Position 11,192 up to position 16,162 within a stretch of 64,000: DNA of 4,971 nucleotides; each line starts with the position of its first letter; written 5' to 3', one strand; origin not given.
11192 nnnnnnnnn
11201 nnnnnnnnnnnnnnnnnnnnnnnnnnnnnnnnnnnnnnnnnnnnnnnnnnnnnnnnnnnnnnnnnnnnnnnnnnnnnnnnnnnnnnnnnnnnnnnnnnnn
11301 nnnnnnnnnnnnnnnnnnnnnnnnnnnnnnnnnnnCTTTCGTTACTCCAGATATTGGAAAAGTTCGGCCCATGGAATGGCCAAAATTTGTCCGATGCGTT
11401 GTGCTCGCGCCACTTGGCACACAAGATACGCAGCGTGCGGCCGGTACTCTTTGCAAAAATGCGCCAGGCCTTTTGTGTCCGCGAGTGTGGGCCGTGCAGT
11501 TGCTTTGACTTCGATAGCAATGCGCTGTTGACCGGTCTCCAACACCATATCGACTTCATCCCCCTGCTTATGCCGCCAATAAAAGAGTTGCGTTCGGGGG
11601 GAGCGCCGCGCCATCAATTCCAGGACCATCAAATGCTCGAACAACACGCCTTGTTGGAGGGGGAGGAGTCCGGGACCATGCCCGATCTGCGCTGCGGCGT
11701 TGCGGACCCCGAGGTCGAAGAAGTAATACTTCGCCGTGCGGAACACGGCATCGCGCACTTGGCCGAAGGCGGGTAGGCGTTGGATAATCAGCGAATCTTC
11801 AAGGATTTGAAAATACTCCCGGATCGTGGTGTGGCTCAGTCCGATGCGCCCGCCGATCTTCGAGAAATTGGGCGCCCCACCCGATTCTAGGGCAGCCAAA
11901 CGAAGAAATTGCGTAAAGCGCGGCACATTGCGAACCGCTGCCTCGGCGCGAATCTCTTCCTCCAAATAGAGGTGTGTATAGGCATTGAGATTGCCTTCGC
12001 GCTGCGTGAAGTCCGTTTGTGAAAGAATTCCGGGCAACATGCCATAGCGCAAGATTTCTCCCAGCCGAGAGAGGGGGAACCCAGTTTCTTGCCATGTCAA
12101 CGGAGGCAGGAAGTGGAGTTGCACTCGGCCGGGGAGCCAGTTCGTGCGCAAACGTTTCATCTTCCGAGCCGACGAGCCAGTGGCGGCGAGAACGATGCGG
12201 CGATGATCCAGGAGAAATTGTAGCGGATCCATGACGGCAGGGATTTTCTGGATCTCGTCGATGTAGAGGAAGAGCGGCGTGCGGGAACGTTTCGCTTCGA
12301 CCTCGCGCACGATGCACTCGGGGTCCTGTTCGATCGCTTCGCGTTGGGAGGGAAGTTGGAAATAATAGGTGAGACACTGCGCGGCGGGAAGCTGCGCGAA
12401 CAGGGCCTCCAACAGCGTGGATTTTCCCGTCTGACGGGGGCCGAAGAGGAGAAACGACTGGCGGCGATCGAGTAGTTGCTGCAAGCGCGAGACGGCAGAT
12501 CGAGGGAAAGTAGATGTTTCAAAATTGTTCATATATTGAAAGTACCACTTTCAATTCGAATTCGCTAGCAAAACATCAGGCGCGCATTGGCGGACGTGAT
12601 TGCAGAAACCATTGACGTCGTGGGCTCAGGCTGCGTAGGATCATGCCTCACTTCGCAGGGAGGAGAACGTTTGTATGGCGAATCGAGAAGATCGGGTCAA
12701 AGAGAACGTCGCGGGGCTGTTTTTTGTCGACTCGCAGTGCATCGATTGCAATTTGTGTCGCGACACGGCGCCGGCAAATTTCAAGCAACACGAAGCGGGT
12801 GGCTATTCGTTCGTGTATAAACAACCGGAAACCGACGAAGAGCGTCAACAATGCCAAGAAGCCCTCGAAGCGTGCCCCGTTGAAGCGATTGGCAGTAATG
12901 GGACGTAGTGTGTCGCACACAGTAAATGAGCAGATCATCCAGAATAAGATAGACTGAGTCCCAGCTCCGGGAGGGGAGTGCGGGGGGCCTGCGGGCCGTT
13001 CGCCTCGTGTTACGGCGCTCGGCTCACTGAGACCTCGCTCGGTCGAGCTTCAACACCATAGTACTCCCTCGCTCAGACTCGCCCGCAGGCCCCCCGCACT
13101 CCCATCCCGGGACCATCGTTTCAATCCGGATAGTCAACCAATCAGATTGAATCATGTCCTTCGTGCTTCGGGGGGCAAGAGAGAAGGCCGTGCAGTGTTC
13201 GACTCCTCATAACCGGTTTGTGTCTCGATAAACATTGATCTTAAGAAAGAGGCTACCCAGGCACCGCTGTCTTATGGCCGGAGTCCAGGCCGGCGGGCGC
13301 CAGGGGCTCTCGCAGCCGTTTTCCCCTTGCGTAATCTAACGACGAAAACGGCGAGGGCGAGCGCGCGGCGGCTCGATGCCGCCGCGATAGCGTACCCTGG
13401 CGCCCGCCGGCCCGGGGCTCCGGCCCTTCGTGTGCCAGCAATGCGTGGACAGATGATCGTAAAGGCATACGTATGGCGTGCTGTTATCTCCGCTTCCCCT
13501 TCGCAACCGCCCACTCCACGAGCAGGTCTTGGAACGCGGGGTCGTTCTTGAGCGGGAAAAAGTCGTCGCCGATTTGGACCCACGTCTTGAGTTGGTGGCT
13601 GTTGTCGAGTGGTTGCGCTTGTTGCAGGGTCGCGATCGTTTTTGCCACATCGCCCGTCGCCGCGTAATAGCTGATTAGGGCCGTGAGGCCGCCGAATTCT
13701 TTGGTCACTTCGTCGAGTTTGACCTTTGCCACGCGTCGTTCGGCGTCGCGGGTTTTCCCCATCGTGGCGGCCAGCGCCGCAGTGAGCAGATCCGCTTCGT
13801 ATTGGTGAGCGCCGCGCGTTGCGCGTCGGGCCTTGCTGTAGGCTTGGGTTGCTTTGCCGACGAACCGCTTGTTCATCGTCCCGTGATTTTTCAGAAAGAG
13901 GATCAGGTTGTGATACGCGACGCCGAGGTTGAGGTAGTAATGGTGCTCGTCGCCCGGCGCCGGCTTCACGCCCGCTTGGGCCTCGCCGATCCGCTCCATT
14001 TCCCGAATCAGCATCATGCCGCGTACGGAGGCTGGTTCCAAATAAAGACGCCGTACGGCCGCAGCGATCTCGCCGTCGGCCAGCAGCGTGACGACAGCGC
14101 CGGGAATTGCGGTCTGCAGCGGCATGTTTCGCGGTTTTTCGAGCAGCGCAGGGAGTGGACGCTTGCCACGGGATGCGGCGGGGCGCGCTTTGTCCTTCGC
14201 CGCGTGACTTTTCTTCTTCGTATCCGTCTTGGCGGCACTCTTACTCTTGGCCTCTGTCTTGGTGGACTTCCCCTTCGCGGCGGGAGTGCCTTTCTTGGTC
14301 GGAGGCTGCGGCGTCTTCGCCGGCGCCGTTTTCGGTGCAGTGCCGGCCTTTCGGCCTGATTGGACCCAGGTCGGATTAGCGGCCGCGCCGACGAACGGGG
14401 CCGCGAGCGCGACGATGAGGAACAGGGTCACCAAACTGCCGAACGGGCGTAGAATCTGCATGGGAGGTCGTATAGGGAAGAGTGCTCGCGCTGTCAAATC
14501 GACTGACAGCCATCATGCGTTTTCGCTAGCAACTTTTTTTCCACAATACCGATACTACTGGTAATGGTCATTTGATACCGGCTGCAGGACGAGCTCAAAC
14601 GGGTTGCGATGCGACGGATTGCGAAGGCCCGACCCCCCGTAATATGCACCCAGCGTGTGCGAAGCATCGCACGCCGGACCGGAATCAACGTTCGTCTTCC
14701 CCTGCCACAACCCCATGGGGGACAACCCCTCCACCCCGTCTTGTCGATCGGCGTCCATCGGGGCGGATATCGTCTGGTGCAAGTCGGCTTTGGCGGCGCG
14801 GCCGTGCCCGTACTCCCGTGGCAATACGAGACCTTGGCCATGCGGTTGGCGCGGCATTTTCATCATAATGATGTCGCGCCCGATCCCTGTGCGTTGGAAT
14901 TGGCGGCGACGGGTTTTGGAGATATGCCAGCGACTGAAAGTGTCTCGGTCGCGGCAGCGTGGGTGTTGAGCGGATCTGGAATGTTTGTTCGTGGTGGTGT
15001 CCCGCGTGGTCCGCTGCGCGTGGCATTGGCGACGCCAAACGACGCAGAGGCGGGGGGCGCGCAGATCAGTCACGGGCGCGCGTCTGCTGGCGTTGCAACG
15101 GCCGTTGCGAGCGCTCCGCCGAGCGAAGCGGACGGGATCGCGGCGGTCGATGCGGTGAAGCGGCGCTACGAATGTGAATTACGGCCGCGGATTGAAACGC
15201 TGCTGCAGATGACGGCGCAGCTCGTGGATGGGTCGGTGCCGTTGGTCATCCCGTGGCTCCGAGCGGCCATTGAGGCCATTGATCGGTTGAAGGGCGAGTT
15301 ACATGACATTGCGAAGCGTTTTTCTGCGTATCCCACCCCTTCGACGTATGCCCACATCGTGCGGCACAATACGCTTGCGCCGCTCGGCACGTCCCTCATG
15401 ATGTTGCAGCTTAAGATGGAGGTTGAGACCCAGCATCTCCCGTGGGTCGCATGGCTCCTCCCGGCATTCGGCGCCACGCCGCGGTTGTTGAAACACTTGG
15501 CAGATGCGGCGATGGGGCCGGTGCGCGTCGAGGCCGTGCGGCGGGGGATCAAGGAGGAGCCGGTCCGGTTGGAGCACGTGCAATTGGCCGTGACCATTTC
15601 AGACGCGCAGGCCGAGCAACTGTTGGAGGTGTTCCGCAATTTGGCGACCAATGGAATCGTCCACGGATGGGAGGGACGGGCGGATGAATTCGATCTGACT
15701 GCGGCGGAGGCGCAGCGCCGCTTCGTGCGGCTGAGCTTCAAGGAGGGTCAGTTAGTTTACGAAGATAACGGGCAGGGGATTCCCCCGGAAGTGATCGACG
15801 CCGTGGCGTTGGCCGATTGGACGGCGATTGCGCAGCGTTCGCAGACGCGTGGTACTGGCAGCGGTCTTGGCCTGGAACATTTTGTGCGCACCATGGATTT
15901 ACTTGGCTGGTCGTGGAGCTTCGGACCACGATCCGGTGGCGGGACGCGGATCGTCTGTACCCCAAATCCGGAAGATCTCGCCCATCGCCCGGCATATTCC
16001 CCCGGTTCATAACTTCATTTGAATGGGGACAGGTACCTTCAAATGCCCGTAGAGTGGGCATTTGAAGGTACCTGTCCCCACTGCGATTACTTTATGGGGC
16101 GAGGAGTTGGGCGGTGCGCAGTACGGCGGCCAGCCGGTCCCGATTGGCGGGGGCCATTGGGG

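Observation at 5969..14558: Shared ECF-sigma-type promoter motif (GCAAC-N16-CGATAyaC) upstream of three unrelated genes of unknown function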

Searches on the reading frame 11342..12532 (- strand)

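Call 9: search_protein_families(library=pfam, proteins=[window:11342-12532:-], max_evalue=0.01)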
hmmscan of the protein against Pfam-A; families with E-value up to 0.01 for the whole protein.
window:11342-12532:- (396 aa): 8 families
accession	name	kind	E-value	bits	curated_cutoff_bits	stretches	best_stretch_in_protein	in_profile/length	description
PF13635.12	DUF4143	-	7e-32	110.8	28.1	1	191-344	1-159/160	Domain of unknown function (DUF4143)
PF13173.12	AAA_14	-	3.6e-19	69.5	27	1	25-149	3-127/129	AAA domain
PF13401.12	AAA_22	-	3.8e-06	27.7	27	1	23-65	4-46/130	AAA domain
PF13191.12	AAA_16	-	4.4e-06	27.7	32.6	1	14-51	9-51/167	AAA ATPase domain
PF00004.35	AAA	-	0.00055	20.8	21.2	1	28-97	2-69/131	ATPase family associated with various cellular activities (AAA)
PF12775.13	AAA_7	-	0.0015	18.5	25.8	1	17-67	26-76/181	P-loop containing dynein motor region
PF13555.12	AAA_29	-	0.0019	18.3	27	1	22-52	20-50/61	P-loop containing region of AAA domain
PF07728.20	AAA_5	-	0.002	18.6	22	1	27-122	2-104/139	AAA domain (dynein-related subfamily)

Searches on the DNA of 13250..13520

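Call 91: search_rna_families(source=window, start=13250, end=13520, threshold=evalue, max_evalue=1)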
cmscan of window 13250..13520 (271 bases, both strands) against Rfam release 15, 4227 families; matches with E-value up to 1: 0.
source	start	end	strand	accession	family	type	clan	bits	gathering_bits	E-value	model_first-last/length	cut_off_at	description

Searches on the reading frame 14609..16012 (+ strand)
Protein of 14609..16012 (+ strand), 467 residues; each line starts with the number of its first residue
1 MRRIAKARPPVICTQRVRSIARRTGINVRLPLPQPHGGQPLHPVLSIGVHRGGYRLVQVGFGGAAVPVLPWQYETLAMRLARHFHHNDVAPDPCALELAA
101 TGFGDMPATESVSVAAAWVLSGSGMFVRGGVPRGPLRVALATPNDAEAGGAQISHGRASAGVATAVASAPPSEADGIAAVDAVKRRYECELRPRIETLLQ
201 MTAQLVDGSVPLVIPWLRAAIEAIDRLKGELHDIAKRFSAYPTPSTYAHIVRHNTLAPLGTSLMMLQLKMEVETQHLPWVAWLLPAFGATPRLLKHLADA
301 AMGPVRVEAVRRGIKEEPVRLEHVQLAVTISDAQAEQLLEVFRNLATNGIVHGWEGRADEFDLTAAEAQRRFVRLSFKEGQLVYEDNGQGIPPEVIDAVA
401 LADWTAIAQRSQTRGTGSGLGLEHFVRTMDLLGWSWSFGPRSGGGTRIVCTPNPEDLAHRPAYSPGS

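Call 9: search_protein_families(library=pfam, proteins=[window:14609-16012:+], max_evalue=0.01)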
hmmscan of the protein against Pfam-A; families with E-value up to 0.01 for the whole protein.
window:14609-16012:+ (467 aa): 1 family
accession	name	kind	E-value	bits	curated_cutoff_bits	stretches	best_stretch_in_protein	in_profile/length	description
PF02518.31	HATPase_c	-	5.3e-10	40.2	26.4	1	335-453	3-108/111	Histidine kinase-, DNA gyrase B-, and HSP90-like ATPase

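Call 12: find_encoding_contigs(protein=window:14609-16012:+, flank=10000, max_places=6)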
Protein window:14609-16012:+ (467 aa): 2 contigs read that carry it; 2 places shown.
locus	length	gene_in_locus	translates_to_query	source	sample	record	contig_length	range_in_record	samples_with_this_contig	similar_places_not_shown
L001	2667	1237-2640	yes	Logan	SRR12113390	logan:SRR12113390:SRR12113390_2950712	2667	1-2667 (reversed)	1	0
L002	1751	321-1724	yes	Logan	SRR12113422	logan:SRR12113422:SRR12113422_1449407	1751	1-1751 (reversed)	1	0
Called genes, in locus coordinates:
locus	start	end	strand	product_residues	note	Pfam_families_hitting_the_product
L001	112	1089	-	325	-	-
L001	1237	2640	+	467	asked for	PF02518:HATPase_c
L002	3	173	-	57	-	?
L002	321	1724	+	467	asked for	PF02518:HATPase_c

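Call 44: find_homologous_proteins(query=window:14609-16012:+, max_evalue=0.00001)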
Query window:14609-16012:+ (467 aa): 2 proteins with E <= 0.00001 among 8000 candidates.
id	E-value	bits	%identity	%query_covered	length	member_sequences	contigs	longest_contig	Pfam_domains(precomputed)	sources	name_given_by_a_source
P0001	2.2e-281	952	100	91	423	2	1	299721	PF02518.32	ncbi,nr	ncbi:MAG: ATP-binding protein [Deltaproteobacteria bacterium]|nr:ATP-binding protein [Deltaproteobac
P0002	1.1e-134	468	57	86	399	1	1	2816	PF02518.32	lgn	-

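Call 45: find_encoding_contigs(protein=P0001, flank=10000, max_places=3)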
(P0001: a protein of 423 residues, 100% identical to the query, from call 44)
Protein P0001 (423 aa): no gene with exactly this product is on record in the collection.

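Call 46: find_encoding_contigs(protein=P0002, flank=10000, max_places=3)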
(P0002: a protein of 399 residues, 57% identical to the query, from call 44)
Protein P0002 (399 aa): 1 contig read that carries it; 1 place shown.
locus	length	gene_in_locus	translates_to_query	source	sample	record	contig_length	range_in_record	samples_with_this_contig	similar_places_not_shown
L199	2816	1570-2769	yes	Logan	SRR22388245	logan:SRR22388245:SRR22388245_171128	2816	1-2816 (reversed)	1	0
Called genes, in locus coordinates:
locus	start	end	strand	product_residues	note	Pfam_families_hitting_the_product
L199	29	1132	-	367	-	-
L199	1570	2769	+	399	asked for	PF02518:HATPase_c (weak)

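Call 48: list_cluster_members(proteins=[P0001])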
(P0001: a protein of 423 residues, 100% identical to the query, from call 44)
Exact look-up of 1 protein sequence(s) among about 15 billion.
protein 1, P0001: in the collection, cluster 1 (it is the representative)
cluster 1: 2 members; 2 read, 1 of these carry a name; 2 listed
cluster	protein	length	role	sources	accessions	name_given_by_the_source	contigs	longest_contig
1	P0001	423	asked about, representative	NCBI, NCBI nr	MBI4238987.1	MAG: ATP-binding protein [Deltaproteobacteria bacterium] | ATP-binding protein [Deltaproteobacteria bacterium]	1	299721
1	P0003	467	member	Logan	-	-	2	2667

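Call 62: search_protein_families(library=ncbifam, proteins=[window:14609-16012:+], max_evalue=0.01)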
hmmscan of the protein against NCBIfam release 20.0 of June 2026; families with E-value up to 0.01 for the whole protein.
window:14609-16012:+ (467 aa): 1 family
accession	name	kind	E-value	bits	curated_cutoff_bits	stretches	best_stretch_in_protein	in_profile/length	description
TIGR02966.1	phoR_proteo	equivalog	0.0017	17.4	334.2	1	326-422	219-303/333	phosphate regulon sensor histidine kinase PhoR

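Call 64: search_solved_structures(query=window:14609-16012:+, max_evalue=1)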
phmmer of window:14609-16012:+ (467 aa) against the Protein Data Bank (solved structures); distinct sequences matched with E-value up to 1: 1.
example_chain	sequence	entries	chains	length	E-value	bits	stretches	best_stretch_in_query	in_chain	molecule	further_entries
3jz3_A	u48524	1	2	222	0.11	14.8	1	372-446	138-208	Sensor protein qseC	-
